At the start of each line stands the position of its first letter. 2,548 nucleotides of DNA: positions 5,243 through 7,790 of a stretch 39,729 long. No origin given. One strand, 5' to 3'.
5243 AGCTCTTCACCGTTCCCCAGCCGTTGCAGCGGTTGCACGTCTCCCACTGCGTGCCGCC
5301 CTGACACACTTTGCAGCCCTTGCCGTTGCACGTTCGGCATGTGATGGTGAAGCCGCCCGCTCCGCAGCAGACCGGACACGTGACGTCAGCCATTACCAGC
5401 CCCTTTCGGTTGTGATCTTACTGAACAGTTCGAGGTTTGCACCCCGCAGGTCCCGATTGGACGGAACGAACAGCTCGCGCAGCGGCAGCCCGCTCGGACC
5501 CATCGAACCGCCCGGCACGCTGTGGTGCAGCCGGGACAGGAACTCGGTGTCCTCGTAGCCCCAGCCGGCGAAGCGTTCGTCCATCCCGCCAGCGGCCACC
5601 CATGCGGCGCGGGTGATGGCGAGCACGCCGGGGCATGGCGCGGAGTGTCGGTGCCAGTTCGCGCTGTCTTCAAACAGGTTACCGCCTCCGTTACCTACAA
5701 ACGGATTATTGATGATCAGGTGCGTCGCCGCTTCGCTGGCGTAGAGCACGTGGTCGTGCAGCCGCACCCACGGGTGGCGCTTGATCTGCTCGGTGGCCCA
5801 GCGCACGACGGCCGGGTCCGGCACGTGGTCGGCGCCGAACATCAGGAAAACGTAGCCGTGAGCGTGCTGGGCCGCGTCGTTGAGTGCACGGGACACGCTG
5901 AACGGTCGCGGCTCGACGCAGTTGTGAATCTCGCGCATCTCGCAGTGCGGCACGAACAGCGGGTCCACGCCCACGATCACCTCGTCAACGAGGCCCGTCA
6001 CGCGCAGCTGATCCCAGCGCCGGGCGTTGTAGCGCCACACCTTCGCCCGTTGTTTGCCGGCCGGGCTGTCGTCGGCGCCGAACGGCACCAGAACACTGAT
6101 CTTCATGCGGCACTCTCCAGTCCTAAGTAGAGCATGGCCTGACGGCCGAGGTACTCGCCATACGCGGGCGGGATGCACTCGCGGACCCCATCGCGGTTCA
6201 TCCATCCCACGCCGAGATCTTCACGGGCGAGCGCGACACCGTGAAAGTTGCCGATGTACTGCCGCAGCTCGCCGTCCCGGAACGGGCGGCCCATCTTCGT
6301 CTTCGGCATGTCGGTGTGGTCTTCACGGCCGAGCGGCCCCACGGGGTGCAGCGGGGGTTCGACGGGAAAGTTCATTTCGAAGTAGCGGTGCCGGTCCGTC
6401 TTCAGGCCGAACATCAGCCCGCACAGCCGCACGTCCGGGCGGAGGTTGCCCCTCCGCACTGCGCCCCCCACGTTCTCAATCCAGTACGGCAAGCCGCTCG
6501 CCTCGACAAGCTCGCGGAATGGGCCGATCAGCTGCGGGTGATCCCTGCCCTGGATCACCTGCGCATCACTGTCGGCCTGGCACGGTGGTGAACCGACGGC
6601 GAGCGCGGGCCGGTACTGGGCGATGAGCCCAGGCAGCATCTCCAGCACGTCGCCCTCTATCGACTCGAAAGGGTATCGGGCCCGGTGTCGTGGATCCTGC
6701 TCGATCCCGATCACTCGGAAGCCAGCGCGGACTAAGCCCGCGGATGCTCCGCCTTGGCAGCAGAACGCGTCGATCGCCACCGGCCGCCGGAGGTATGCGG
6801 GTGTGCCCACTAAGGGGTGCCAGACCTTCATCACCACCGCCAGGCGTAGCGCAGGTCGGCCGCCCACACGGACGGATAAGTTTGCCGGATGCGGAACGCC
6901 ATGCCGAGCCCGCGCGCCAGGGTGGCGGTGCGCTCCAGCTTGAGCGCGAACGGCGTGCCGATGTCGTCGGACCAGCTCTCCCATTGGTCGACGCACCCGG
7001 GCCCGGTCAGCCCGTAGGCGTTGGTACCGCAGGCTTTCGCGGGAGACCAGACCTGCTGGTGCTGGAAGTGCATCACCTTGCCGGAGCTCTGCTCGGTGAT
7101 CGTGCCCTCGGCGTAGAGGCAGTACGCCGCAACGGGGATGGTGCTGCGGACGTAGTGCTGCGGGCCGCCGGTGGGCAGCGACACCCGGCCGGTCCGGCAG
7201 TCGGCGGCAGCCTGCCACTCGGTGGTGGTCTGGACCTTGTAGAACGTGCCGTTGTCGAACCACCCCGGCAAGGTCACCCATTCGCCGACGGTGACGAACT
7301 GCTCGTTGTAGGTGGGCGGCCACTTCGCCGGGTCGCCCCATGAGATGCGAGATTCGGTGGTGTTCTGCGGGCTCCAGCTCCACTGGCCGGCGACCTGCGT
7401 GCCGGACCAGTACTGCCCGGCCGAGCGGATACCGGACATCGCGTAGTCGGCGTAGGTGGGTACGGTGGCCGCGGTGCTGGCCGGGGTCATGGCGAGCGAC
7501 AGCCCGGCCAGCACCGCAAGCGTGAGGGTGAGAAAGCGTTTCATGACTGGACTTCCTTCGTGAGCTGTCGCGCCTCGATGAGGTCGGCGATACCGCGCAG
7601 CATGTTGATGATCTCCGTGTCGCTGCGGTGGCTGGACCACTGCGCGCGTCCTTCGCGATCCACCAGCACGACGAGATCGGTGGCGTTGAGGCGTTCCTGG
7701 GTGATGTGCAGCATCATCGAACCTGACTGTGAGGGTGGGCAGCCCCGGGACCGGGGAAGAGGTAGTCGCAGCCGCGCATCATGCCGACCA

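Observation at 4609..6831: Coupled C5 methyltransferase and two GT-A glycosyltransferases, with a minimal DnaJ-type zinc-finger mini-protein wedged between the GTs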

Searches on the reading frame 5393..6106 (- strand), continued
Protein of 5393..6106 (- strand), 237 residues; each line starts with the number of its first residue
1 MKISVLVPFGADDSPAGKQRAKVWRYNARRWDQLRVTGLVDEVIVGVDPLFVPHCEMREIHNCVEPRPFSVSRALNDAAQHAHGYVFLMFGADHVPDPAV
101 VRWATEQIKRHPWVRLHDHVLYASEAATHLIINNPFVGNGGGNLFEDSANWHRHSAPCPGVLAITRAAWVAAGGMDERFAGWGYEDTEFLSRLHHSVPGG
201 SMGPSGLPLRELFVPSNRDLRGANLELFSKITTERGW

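Call 98: fold_search(model_id=the predicted structure, library=pdb)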
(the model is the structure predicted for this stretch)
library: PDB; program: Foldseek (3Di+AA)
matches with E <= 10: 648; with E <= 0.001: 199
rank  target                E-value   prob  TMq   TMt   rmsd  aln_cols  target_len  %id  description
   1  9o4g_A                1.1e-07  1.00  0.62  0.23   8.2       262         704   13  Cryo-EM structure of the CHSY3-CHPF1 chondroitin synthase heterodimer (released 2026-03-04)
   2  9omk_B                3.2e-07  1.00  0.49  0.46  11.4       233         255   16  WrtF fucosyltransferase - trisaccharide acceptor (released 2025-10-29)
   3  9omm_A                8.4e-07  1.00  0.52  0.49  11.1       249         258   15  WrtF fucosyltransferase - tetrasaccharide product (released 2025-10-29)
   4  9oml_B                9.5e-07  1.00  0.53  0.46  10.3       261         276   15  WrtF fucosyltransferase - acetylated trisaccharide acceptor (released 2025-10-29)
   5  4irq_B                1.3e-06  1.00  0.55  0.55   5.5       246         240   16  Crystal structure of catalytic domain of human beta1,4galactosyltransferase 7 in closed conformation in complex with m (released 2013-09-25)
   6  9jma_A                1.3e-06  1.00  0.51  0.41   7.1       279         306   14  Crystal structure of glycosyltransferase AvpGT (released 2025-01-29)
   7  9omm_B                1.6e-06  1.00  0.52  0.46  10.0       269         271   12  WrtF fucosyltransferase - tetrasaccharide product (released 2025-10-29)
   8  9omj_A                2.0e-06  1.00  0.51  0.46  10.7       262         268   15  WrtF fucosyltransferase - GDP-beta-L-fucose (released 2025-10-29)
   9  4lw6_A                2.3e-06  1.00  0.50  0.50   6.0       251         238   15  Crystal structure of catalytic domain of Drosophila beta1,4galactosyltransferase 7 complex with xylobiose (released 2013-09-25)
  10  2z86_D                2.6e-06  1.00  0.58  0.25   8.8       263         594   14  Crystal structure of chondroitin polymerase from Escherichia coli strain K4 (K4CP) complexed with UDP-GlcUA and UDP (released 2008-09-16)
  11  9omn_B                2.8e-06  1.00  0.50  0.44  11.5       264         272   15  WrtF fucosyltransferase - GDP-2-deoxy-2-fluoro-beta-L-fucose (released 2025-10-29)
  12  8ui1                  3.0e-06  1.00  0.52  0.26  11.9       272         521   13  X-ray crystal structure of Toxoplasma gondii GalNAc-T3 at pH 7.3 (released 2024-05-15)
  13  9jn3_B                3.0e-06  1.00  0.51  0.41   6.7       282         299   14  Crystal structure of AvpGT in complex with Ara-A (released 2025-01-29)
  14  9omh_A                3.4e-06  1.00  0.50  0.45  10.6       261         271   15  WrtF fucosyltransferase - Apo (released 2025-10-29)
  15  9omh_C                3.7e-06  1.00  0.46  0.43  11.0       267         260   13  WrtF fucosyltransferase - Apo (released 2025-10-29)
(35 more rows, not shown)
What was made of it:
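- GT-A structural neighbours include the wall-teichoic-acid GTs TarS and RmlT (call 98).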

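Call 99: fold_search(model_id=the predicted structure, library=viral)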
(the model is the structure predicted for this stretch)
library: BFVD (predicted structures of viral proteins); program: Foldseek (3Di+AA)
matches with E <= 10: 503; with E <= 0.001: 115
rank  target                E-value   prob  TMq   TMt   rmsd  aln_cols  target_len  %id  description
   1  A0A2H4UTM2            4.8e-12  1.00  0.74  0.56   7.2       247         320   15  Glycosyltransferase family A domain-containing protein [Bodo saltans virus]
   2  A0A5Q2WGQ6            7.6e-12  1.00  0.65  0.72   4.8       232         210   22  Galactosyltransferase [Gordonia phage Syleon]
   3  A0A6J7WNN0            2.1e-10  1.00  0.66  0.69   4.4       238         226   18  Uncharacterized protein [uncultured Caudovirales phage]
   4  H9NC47                7.7e-09  1.00  0.63  0.47   6.7       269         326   17  (no name in the UniProt tables at hand)
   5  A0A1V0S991            1.0e-08  1.00  0.55  0.15   8.2       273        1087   11  Glycosyltransferase family 2 [Catovirus CTV1]
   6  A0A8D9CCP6            4.6e-08  1.00  0.60  0.57   8.9       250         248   14  Putative glycosyltransferase [uncultured marine phage]
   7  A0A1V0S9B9            5.3e-08  1.00  0.56  0.20   8.2       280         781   11  Glycosyltransferase and methyltransferase domain protein [Catovirus CTV1]
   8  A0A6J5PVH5            5.6e-08  1.00  0.60  0.23   7.2       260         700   16  6-hydroxymethylpterin diphosphokinase MptE-like [uncultured Caudovirales phage]
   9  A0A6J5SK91            6.0e-08  1.00  0.53  0.69   7.9       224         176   20  Glycosyltransferase 2-like [uncultured Caudovirales phage]
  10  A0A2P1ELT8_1          8.8e-08  1.00  0.57  0.19   9.5       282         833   12  Putative glycosyltransferase [Moumouvirus australiensis]
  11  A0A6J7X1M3            1.1e-07  1.00  0.55  0.54   9.7       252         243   15  Glyco_tranf_GTA_type domain containing protein [uncultured Caudovirales phage]
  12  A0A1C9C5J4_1          2.8e-07  1.00  0.48  0.15   7.7       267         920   13  Putative glycosyltransferase family 32 protein [Heterosigma akashiwo virus 01]
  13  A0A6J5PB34            3.4e-07  1.00  0.53  0.54   8.4       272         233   11  Glyco_tranf_GTA_type domain containing protein [uncultured Caudovirales phage]
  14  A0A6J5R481            4.1e-07  1.00  0.50  0.25   6.3       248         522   14  Glycosyltransferase 2-like domain-containing protein [uncultured Caudovirales phage]
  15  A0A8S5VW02            7.3e-07  1.00  0.55  0.42   9.8       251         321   15  (no name in the UniProt tables at hand)
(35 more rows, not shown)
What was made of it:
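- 5393..6106 (-): GT-A-fold glycosyltransferase (GT7/GT2_2-like), 237 aa. Foldseek matches chondroitin synthase, beta4GalT7, WrtF, GalNAc-T3 and TarS, plus Gordonia phage Syleon 'galactosyltransferase' and a Che8 GT in the viral library (calls 98, 99).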

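Call 101: search_protein_families(library=pfam, proteins=[L008:6848-7468:+], max_evalue=0.001)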
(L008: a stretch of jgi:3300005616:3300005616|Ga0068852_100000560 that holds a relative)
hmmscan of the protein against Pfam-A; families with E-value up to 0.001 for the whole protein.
L008:6848-7468:+ (206 aa): 3 families
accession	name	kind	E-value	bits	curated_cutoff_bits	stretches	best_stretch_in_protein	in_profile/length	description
PF13489.12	Methyltransf_23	-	1.5e-08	35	27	1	45-174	10-137/164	Methyltransferase domain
PF08242.18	Methyltransf_12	-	1.4e-05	26.1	30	1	60-144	1-90/98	Methyltransferase domain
PF07021.18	MetW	-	0.00048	20.2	21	1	58-142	16-98/193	Methionine biosynthesis protein MetW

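Call 104: find_related_loci(query=A5, collection=genome_contigs, flank=5000)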
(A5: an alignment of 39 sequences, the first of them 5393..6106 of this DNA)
Query A5 (237 aa) in genome_contigs; peptide patterns used: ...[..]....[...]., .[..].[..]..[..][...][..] (x = any residue, [..] = any of these).
170 stretches matched a pattern; 59 encode a relative of the query (tblastn E <= 1e-3); 59 distinct loci.
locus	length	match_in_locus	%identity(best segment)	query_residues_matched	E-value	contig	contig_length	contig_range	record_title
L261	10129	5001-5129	42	150-192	2e-7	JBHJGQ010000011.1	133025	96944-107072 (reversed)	MAG: Opitutales bacterium isolate sb_S12C1742 S12Ck141_673499, whole genome shotgun sequence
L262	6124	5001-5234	41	126-202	2e-7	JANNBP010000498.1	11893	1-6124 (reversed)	MAG: Deltaproteobacteria bacterium isolate OTE_78_metabat_316 OTE_78_k141_3191207, whole genome shotgun sequence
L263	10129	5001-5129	42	150-192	3e-7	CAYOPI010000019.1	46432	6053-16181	MAG TPA_asm: uncultured Opitutales bacterium isolate SRP128890_co1_260 genome assembly, contig: NODE_1361_length_46432_c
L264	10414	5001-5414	29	74-196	6e-7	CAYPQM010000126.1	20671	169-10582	MAG TPA_asm: uncultured Streptosporangiaceae bacterium isolate binchicken_co241_145 genome assembly, contig: NODE_2425_l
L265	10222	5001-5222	35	156-228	6e-7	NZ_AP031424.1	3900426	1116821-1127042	Alistipes sp. i18-0019-D1 chromosome, complete genome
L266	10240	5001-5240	34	156-234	5e-7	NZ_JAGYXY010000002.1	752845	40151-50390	Alistipes montrealensis strain kh20 scaffold2_length_752845, whole genome shotgun sequence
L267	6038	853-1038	34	124-193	1e-6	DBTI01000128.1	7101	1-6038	MAG TPA_asm: Ruminococcaceae bacterium UBA1320 UBA1320_contig_137771, whole genome shotgun sequence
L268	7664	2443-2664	35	156-228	2e-6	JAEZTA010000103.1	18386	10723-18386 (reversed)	MAG: Bacteroidetes bacterium isolate OH_PDB_253 k127_713944, whole genome shotgun sequence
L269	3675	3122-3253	43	162-203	1e-6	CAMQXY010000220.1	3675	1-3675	MAG TPA_asm: uncultured Photobacterium sp. isolate ERR3140015_bin.1_metaWRAP_v1.3_MAG genome assembly, contig: ERZ474038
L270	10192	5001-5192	36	141-207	3e-6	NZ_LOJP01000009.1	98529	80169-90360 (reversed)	Actinoplanes sp. TFC3 Actinoplanes_sp._strain_TFC3_9, whole genome shotgun sequence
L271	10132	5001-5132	34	151-194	2e-6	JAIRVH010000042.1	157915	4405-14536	MAG: Sphingobacterium sp. isolate Fux382_bin21 k119_80136, whole genome shotgun sequence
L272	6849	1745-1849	46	162-196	2e-6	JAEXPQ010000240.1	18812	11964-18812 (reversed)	MAG: Verrucomicrobia bacterium isolate OH_HBrB_193 k127_2049386, whole genome shotgun sequence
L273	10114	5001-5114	47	157-193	3e-6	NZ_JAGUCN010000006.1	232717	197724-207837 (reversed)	Carboxylicivirga mesophila strain JCM 18290 scaffold_6_length=232718, whole genome shotgun sequence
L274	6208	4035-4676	22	3-234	3e-7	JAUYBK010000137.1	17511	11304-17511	MAG: Methanobacteriaceae archaeon isolate C19_metabat.bin.22_sub C19_k141_19204, whole genome shotgun sequence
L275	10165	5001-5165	40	162-216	4e-6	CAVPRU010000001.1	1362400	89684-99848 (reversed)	MAG: uncultured Gemmatimonadales bacterium isolate MFD09964.bin.1.80 genome assembly, contig: contig_10196, whole genome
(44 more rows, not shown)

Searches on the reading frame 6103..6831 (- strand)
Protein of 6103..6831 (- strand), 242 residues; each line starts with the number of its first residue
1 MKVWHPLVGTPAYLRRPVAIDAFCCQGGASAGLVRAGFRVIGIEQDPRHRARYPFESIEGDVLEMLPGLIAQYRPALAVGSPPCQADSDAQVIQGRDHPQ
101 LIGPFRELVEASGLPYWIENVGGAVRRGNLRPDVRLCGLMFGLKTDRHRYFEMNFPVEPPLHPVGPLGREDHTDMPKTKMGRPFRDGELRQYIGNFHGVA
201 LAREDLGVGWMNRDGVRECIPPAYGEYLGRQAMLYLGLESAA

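Call 4: search_protein_families(library=pfam, proteins=[window:6103-6831:-], max_evalue=0.1)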
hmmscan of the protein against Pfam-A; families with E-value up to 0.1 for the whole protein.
window:6103-6831:- (242 aa): 1 family
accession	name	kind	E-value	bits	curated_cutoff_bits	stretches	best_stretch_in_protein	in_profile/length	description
PF00145.23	DNA_methylase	-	0.042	13.7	22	1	20-100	4-87/324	C-5 cytosine-specific DNA methylase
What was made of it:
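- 6103..6831 (-): Small C5 cytosine DNA methyltransferase (242 aa). An independent accessory gene, probably anti-restriction. Pfam DNA_methylase is below its cut-off (call 4).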

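Call 7: search_protein_families(library=phrogs, proteins=[window:6103-6831:-], max_evalue=0.01)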
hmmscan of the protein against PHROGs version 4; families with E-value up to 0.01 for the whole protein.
window:6103-6831:- (242 aa): 3 families
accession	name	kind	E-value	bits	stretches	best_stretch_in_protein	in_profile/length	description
phrog_363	-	other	1.1e-27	98.1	1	11-233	48-215/327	DNA methyltransferase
phrog_116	-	other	7.6e-09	35.4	1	18-131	209-332/779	DNA methyltransferase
phrog_5999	-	other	0.0033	18.4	0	18-92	4-86/109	DNA methyltransferase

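Call 82: search_solved_structures(query=window:6103-6831:-, max_evalue=0.01)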
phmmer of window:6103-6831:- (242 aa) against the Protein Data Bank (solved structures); distinct sequences matched with E-value up to 0.01: 0.
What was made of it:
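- Closest known: Orphan C5 cytosine DNA methyltransferases of phages. Different: It scores below the Pfam PF00145 cut-off (call 4) and has no PDB relative by sequence (call 82).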

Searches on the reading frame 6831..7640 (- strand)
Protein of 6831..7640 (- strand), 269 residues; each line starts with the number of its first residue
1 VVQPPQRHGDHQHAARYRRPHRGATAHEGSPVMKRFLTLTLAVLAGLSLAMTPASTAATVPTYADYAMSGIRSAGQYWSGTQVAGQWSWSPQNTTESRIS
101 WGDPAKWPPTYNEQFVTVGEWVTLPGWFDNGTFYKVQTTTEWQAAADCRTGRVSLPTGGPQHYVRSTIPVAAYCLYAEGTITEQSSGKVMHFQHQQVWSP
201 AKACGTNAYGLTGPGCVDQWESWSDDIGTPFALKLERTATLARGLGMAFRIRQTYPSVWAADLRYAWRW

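Call 4: search_protein_families(library=pfam, proteins=[window:6831-7640:-], max_evalue=0.1)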
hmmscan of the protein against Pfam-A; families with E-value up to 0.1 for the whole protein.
window:6831-7640:- (269 aa): 0 families

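Call 7: search_protein_families(library=phrogs, proteins=[window:6831-7640:-], max_evalue=0.01)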
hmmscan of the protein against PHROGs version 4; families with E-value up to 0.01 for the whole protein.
window:6831-7640:- (269 aa): 0 families
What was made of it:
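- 6831..7544 (-): Conserved 237-aa secreted protein of unknown function, first gene of the coupled run (signal peptide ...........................). No Pfam or PHROG hit (calls 4, 7).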
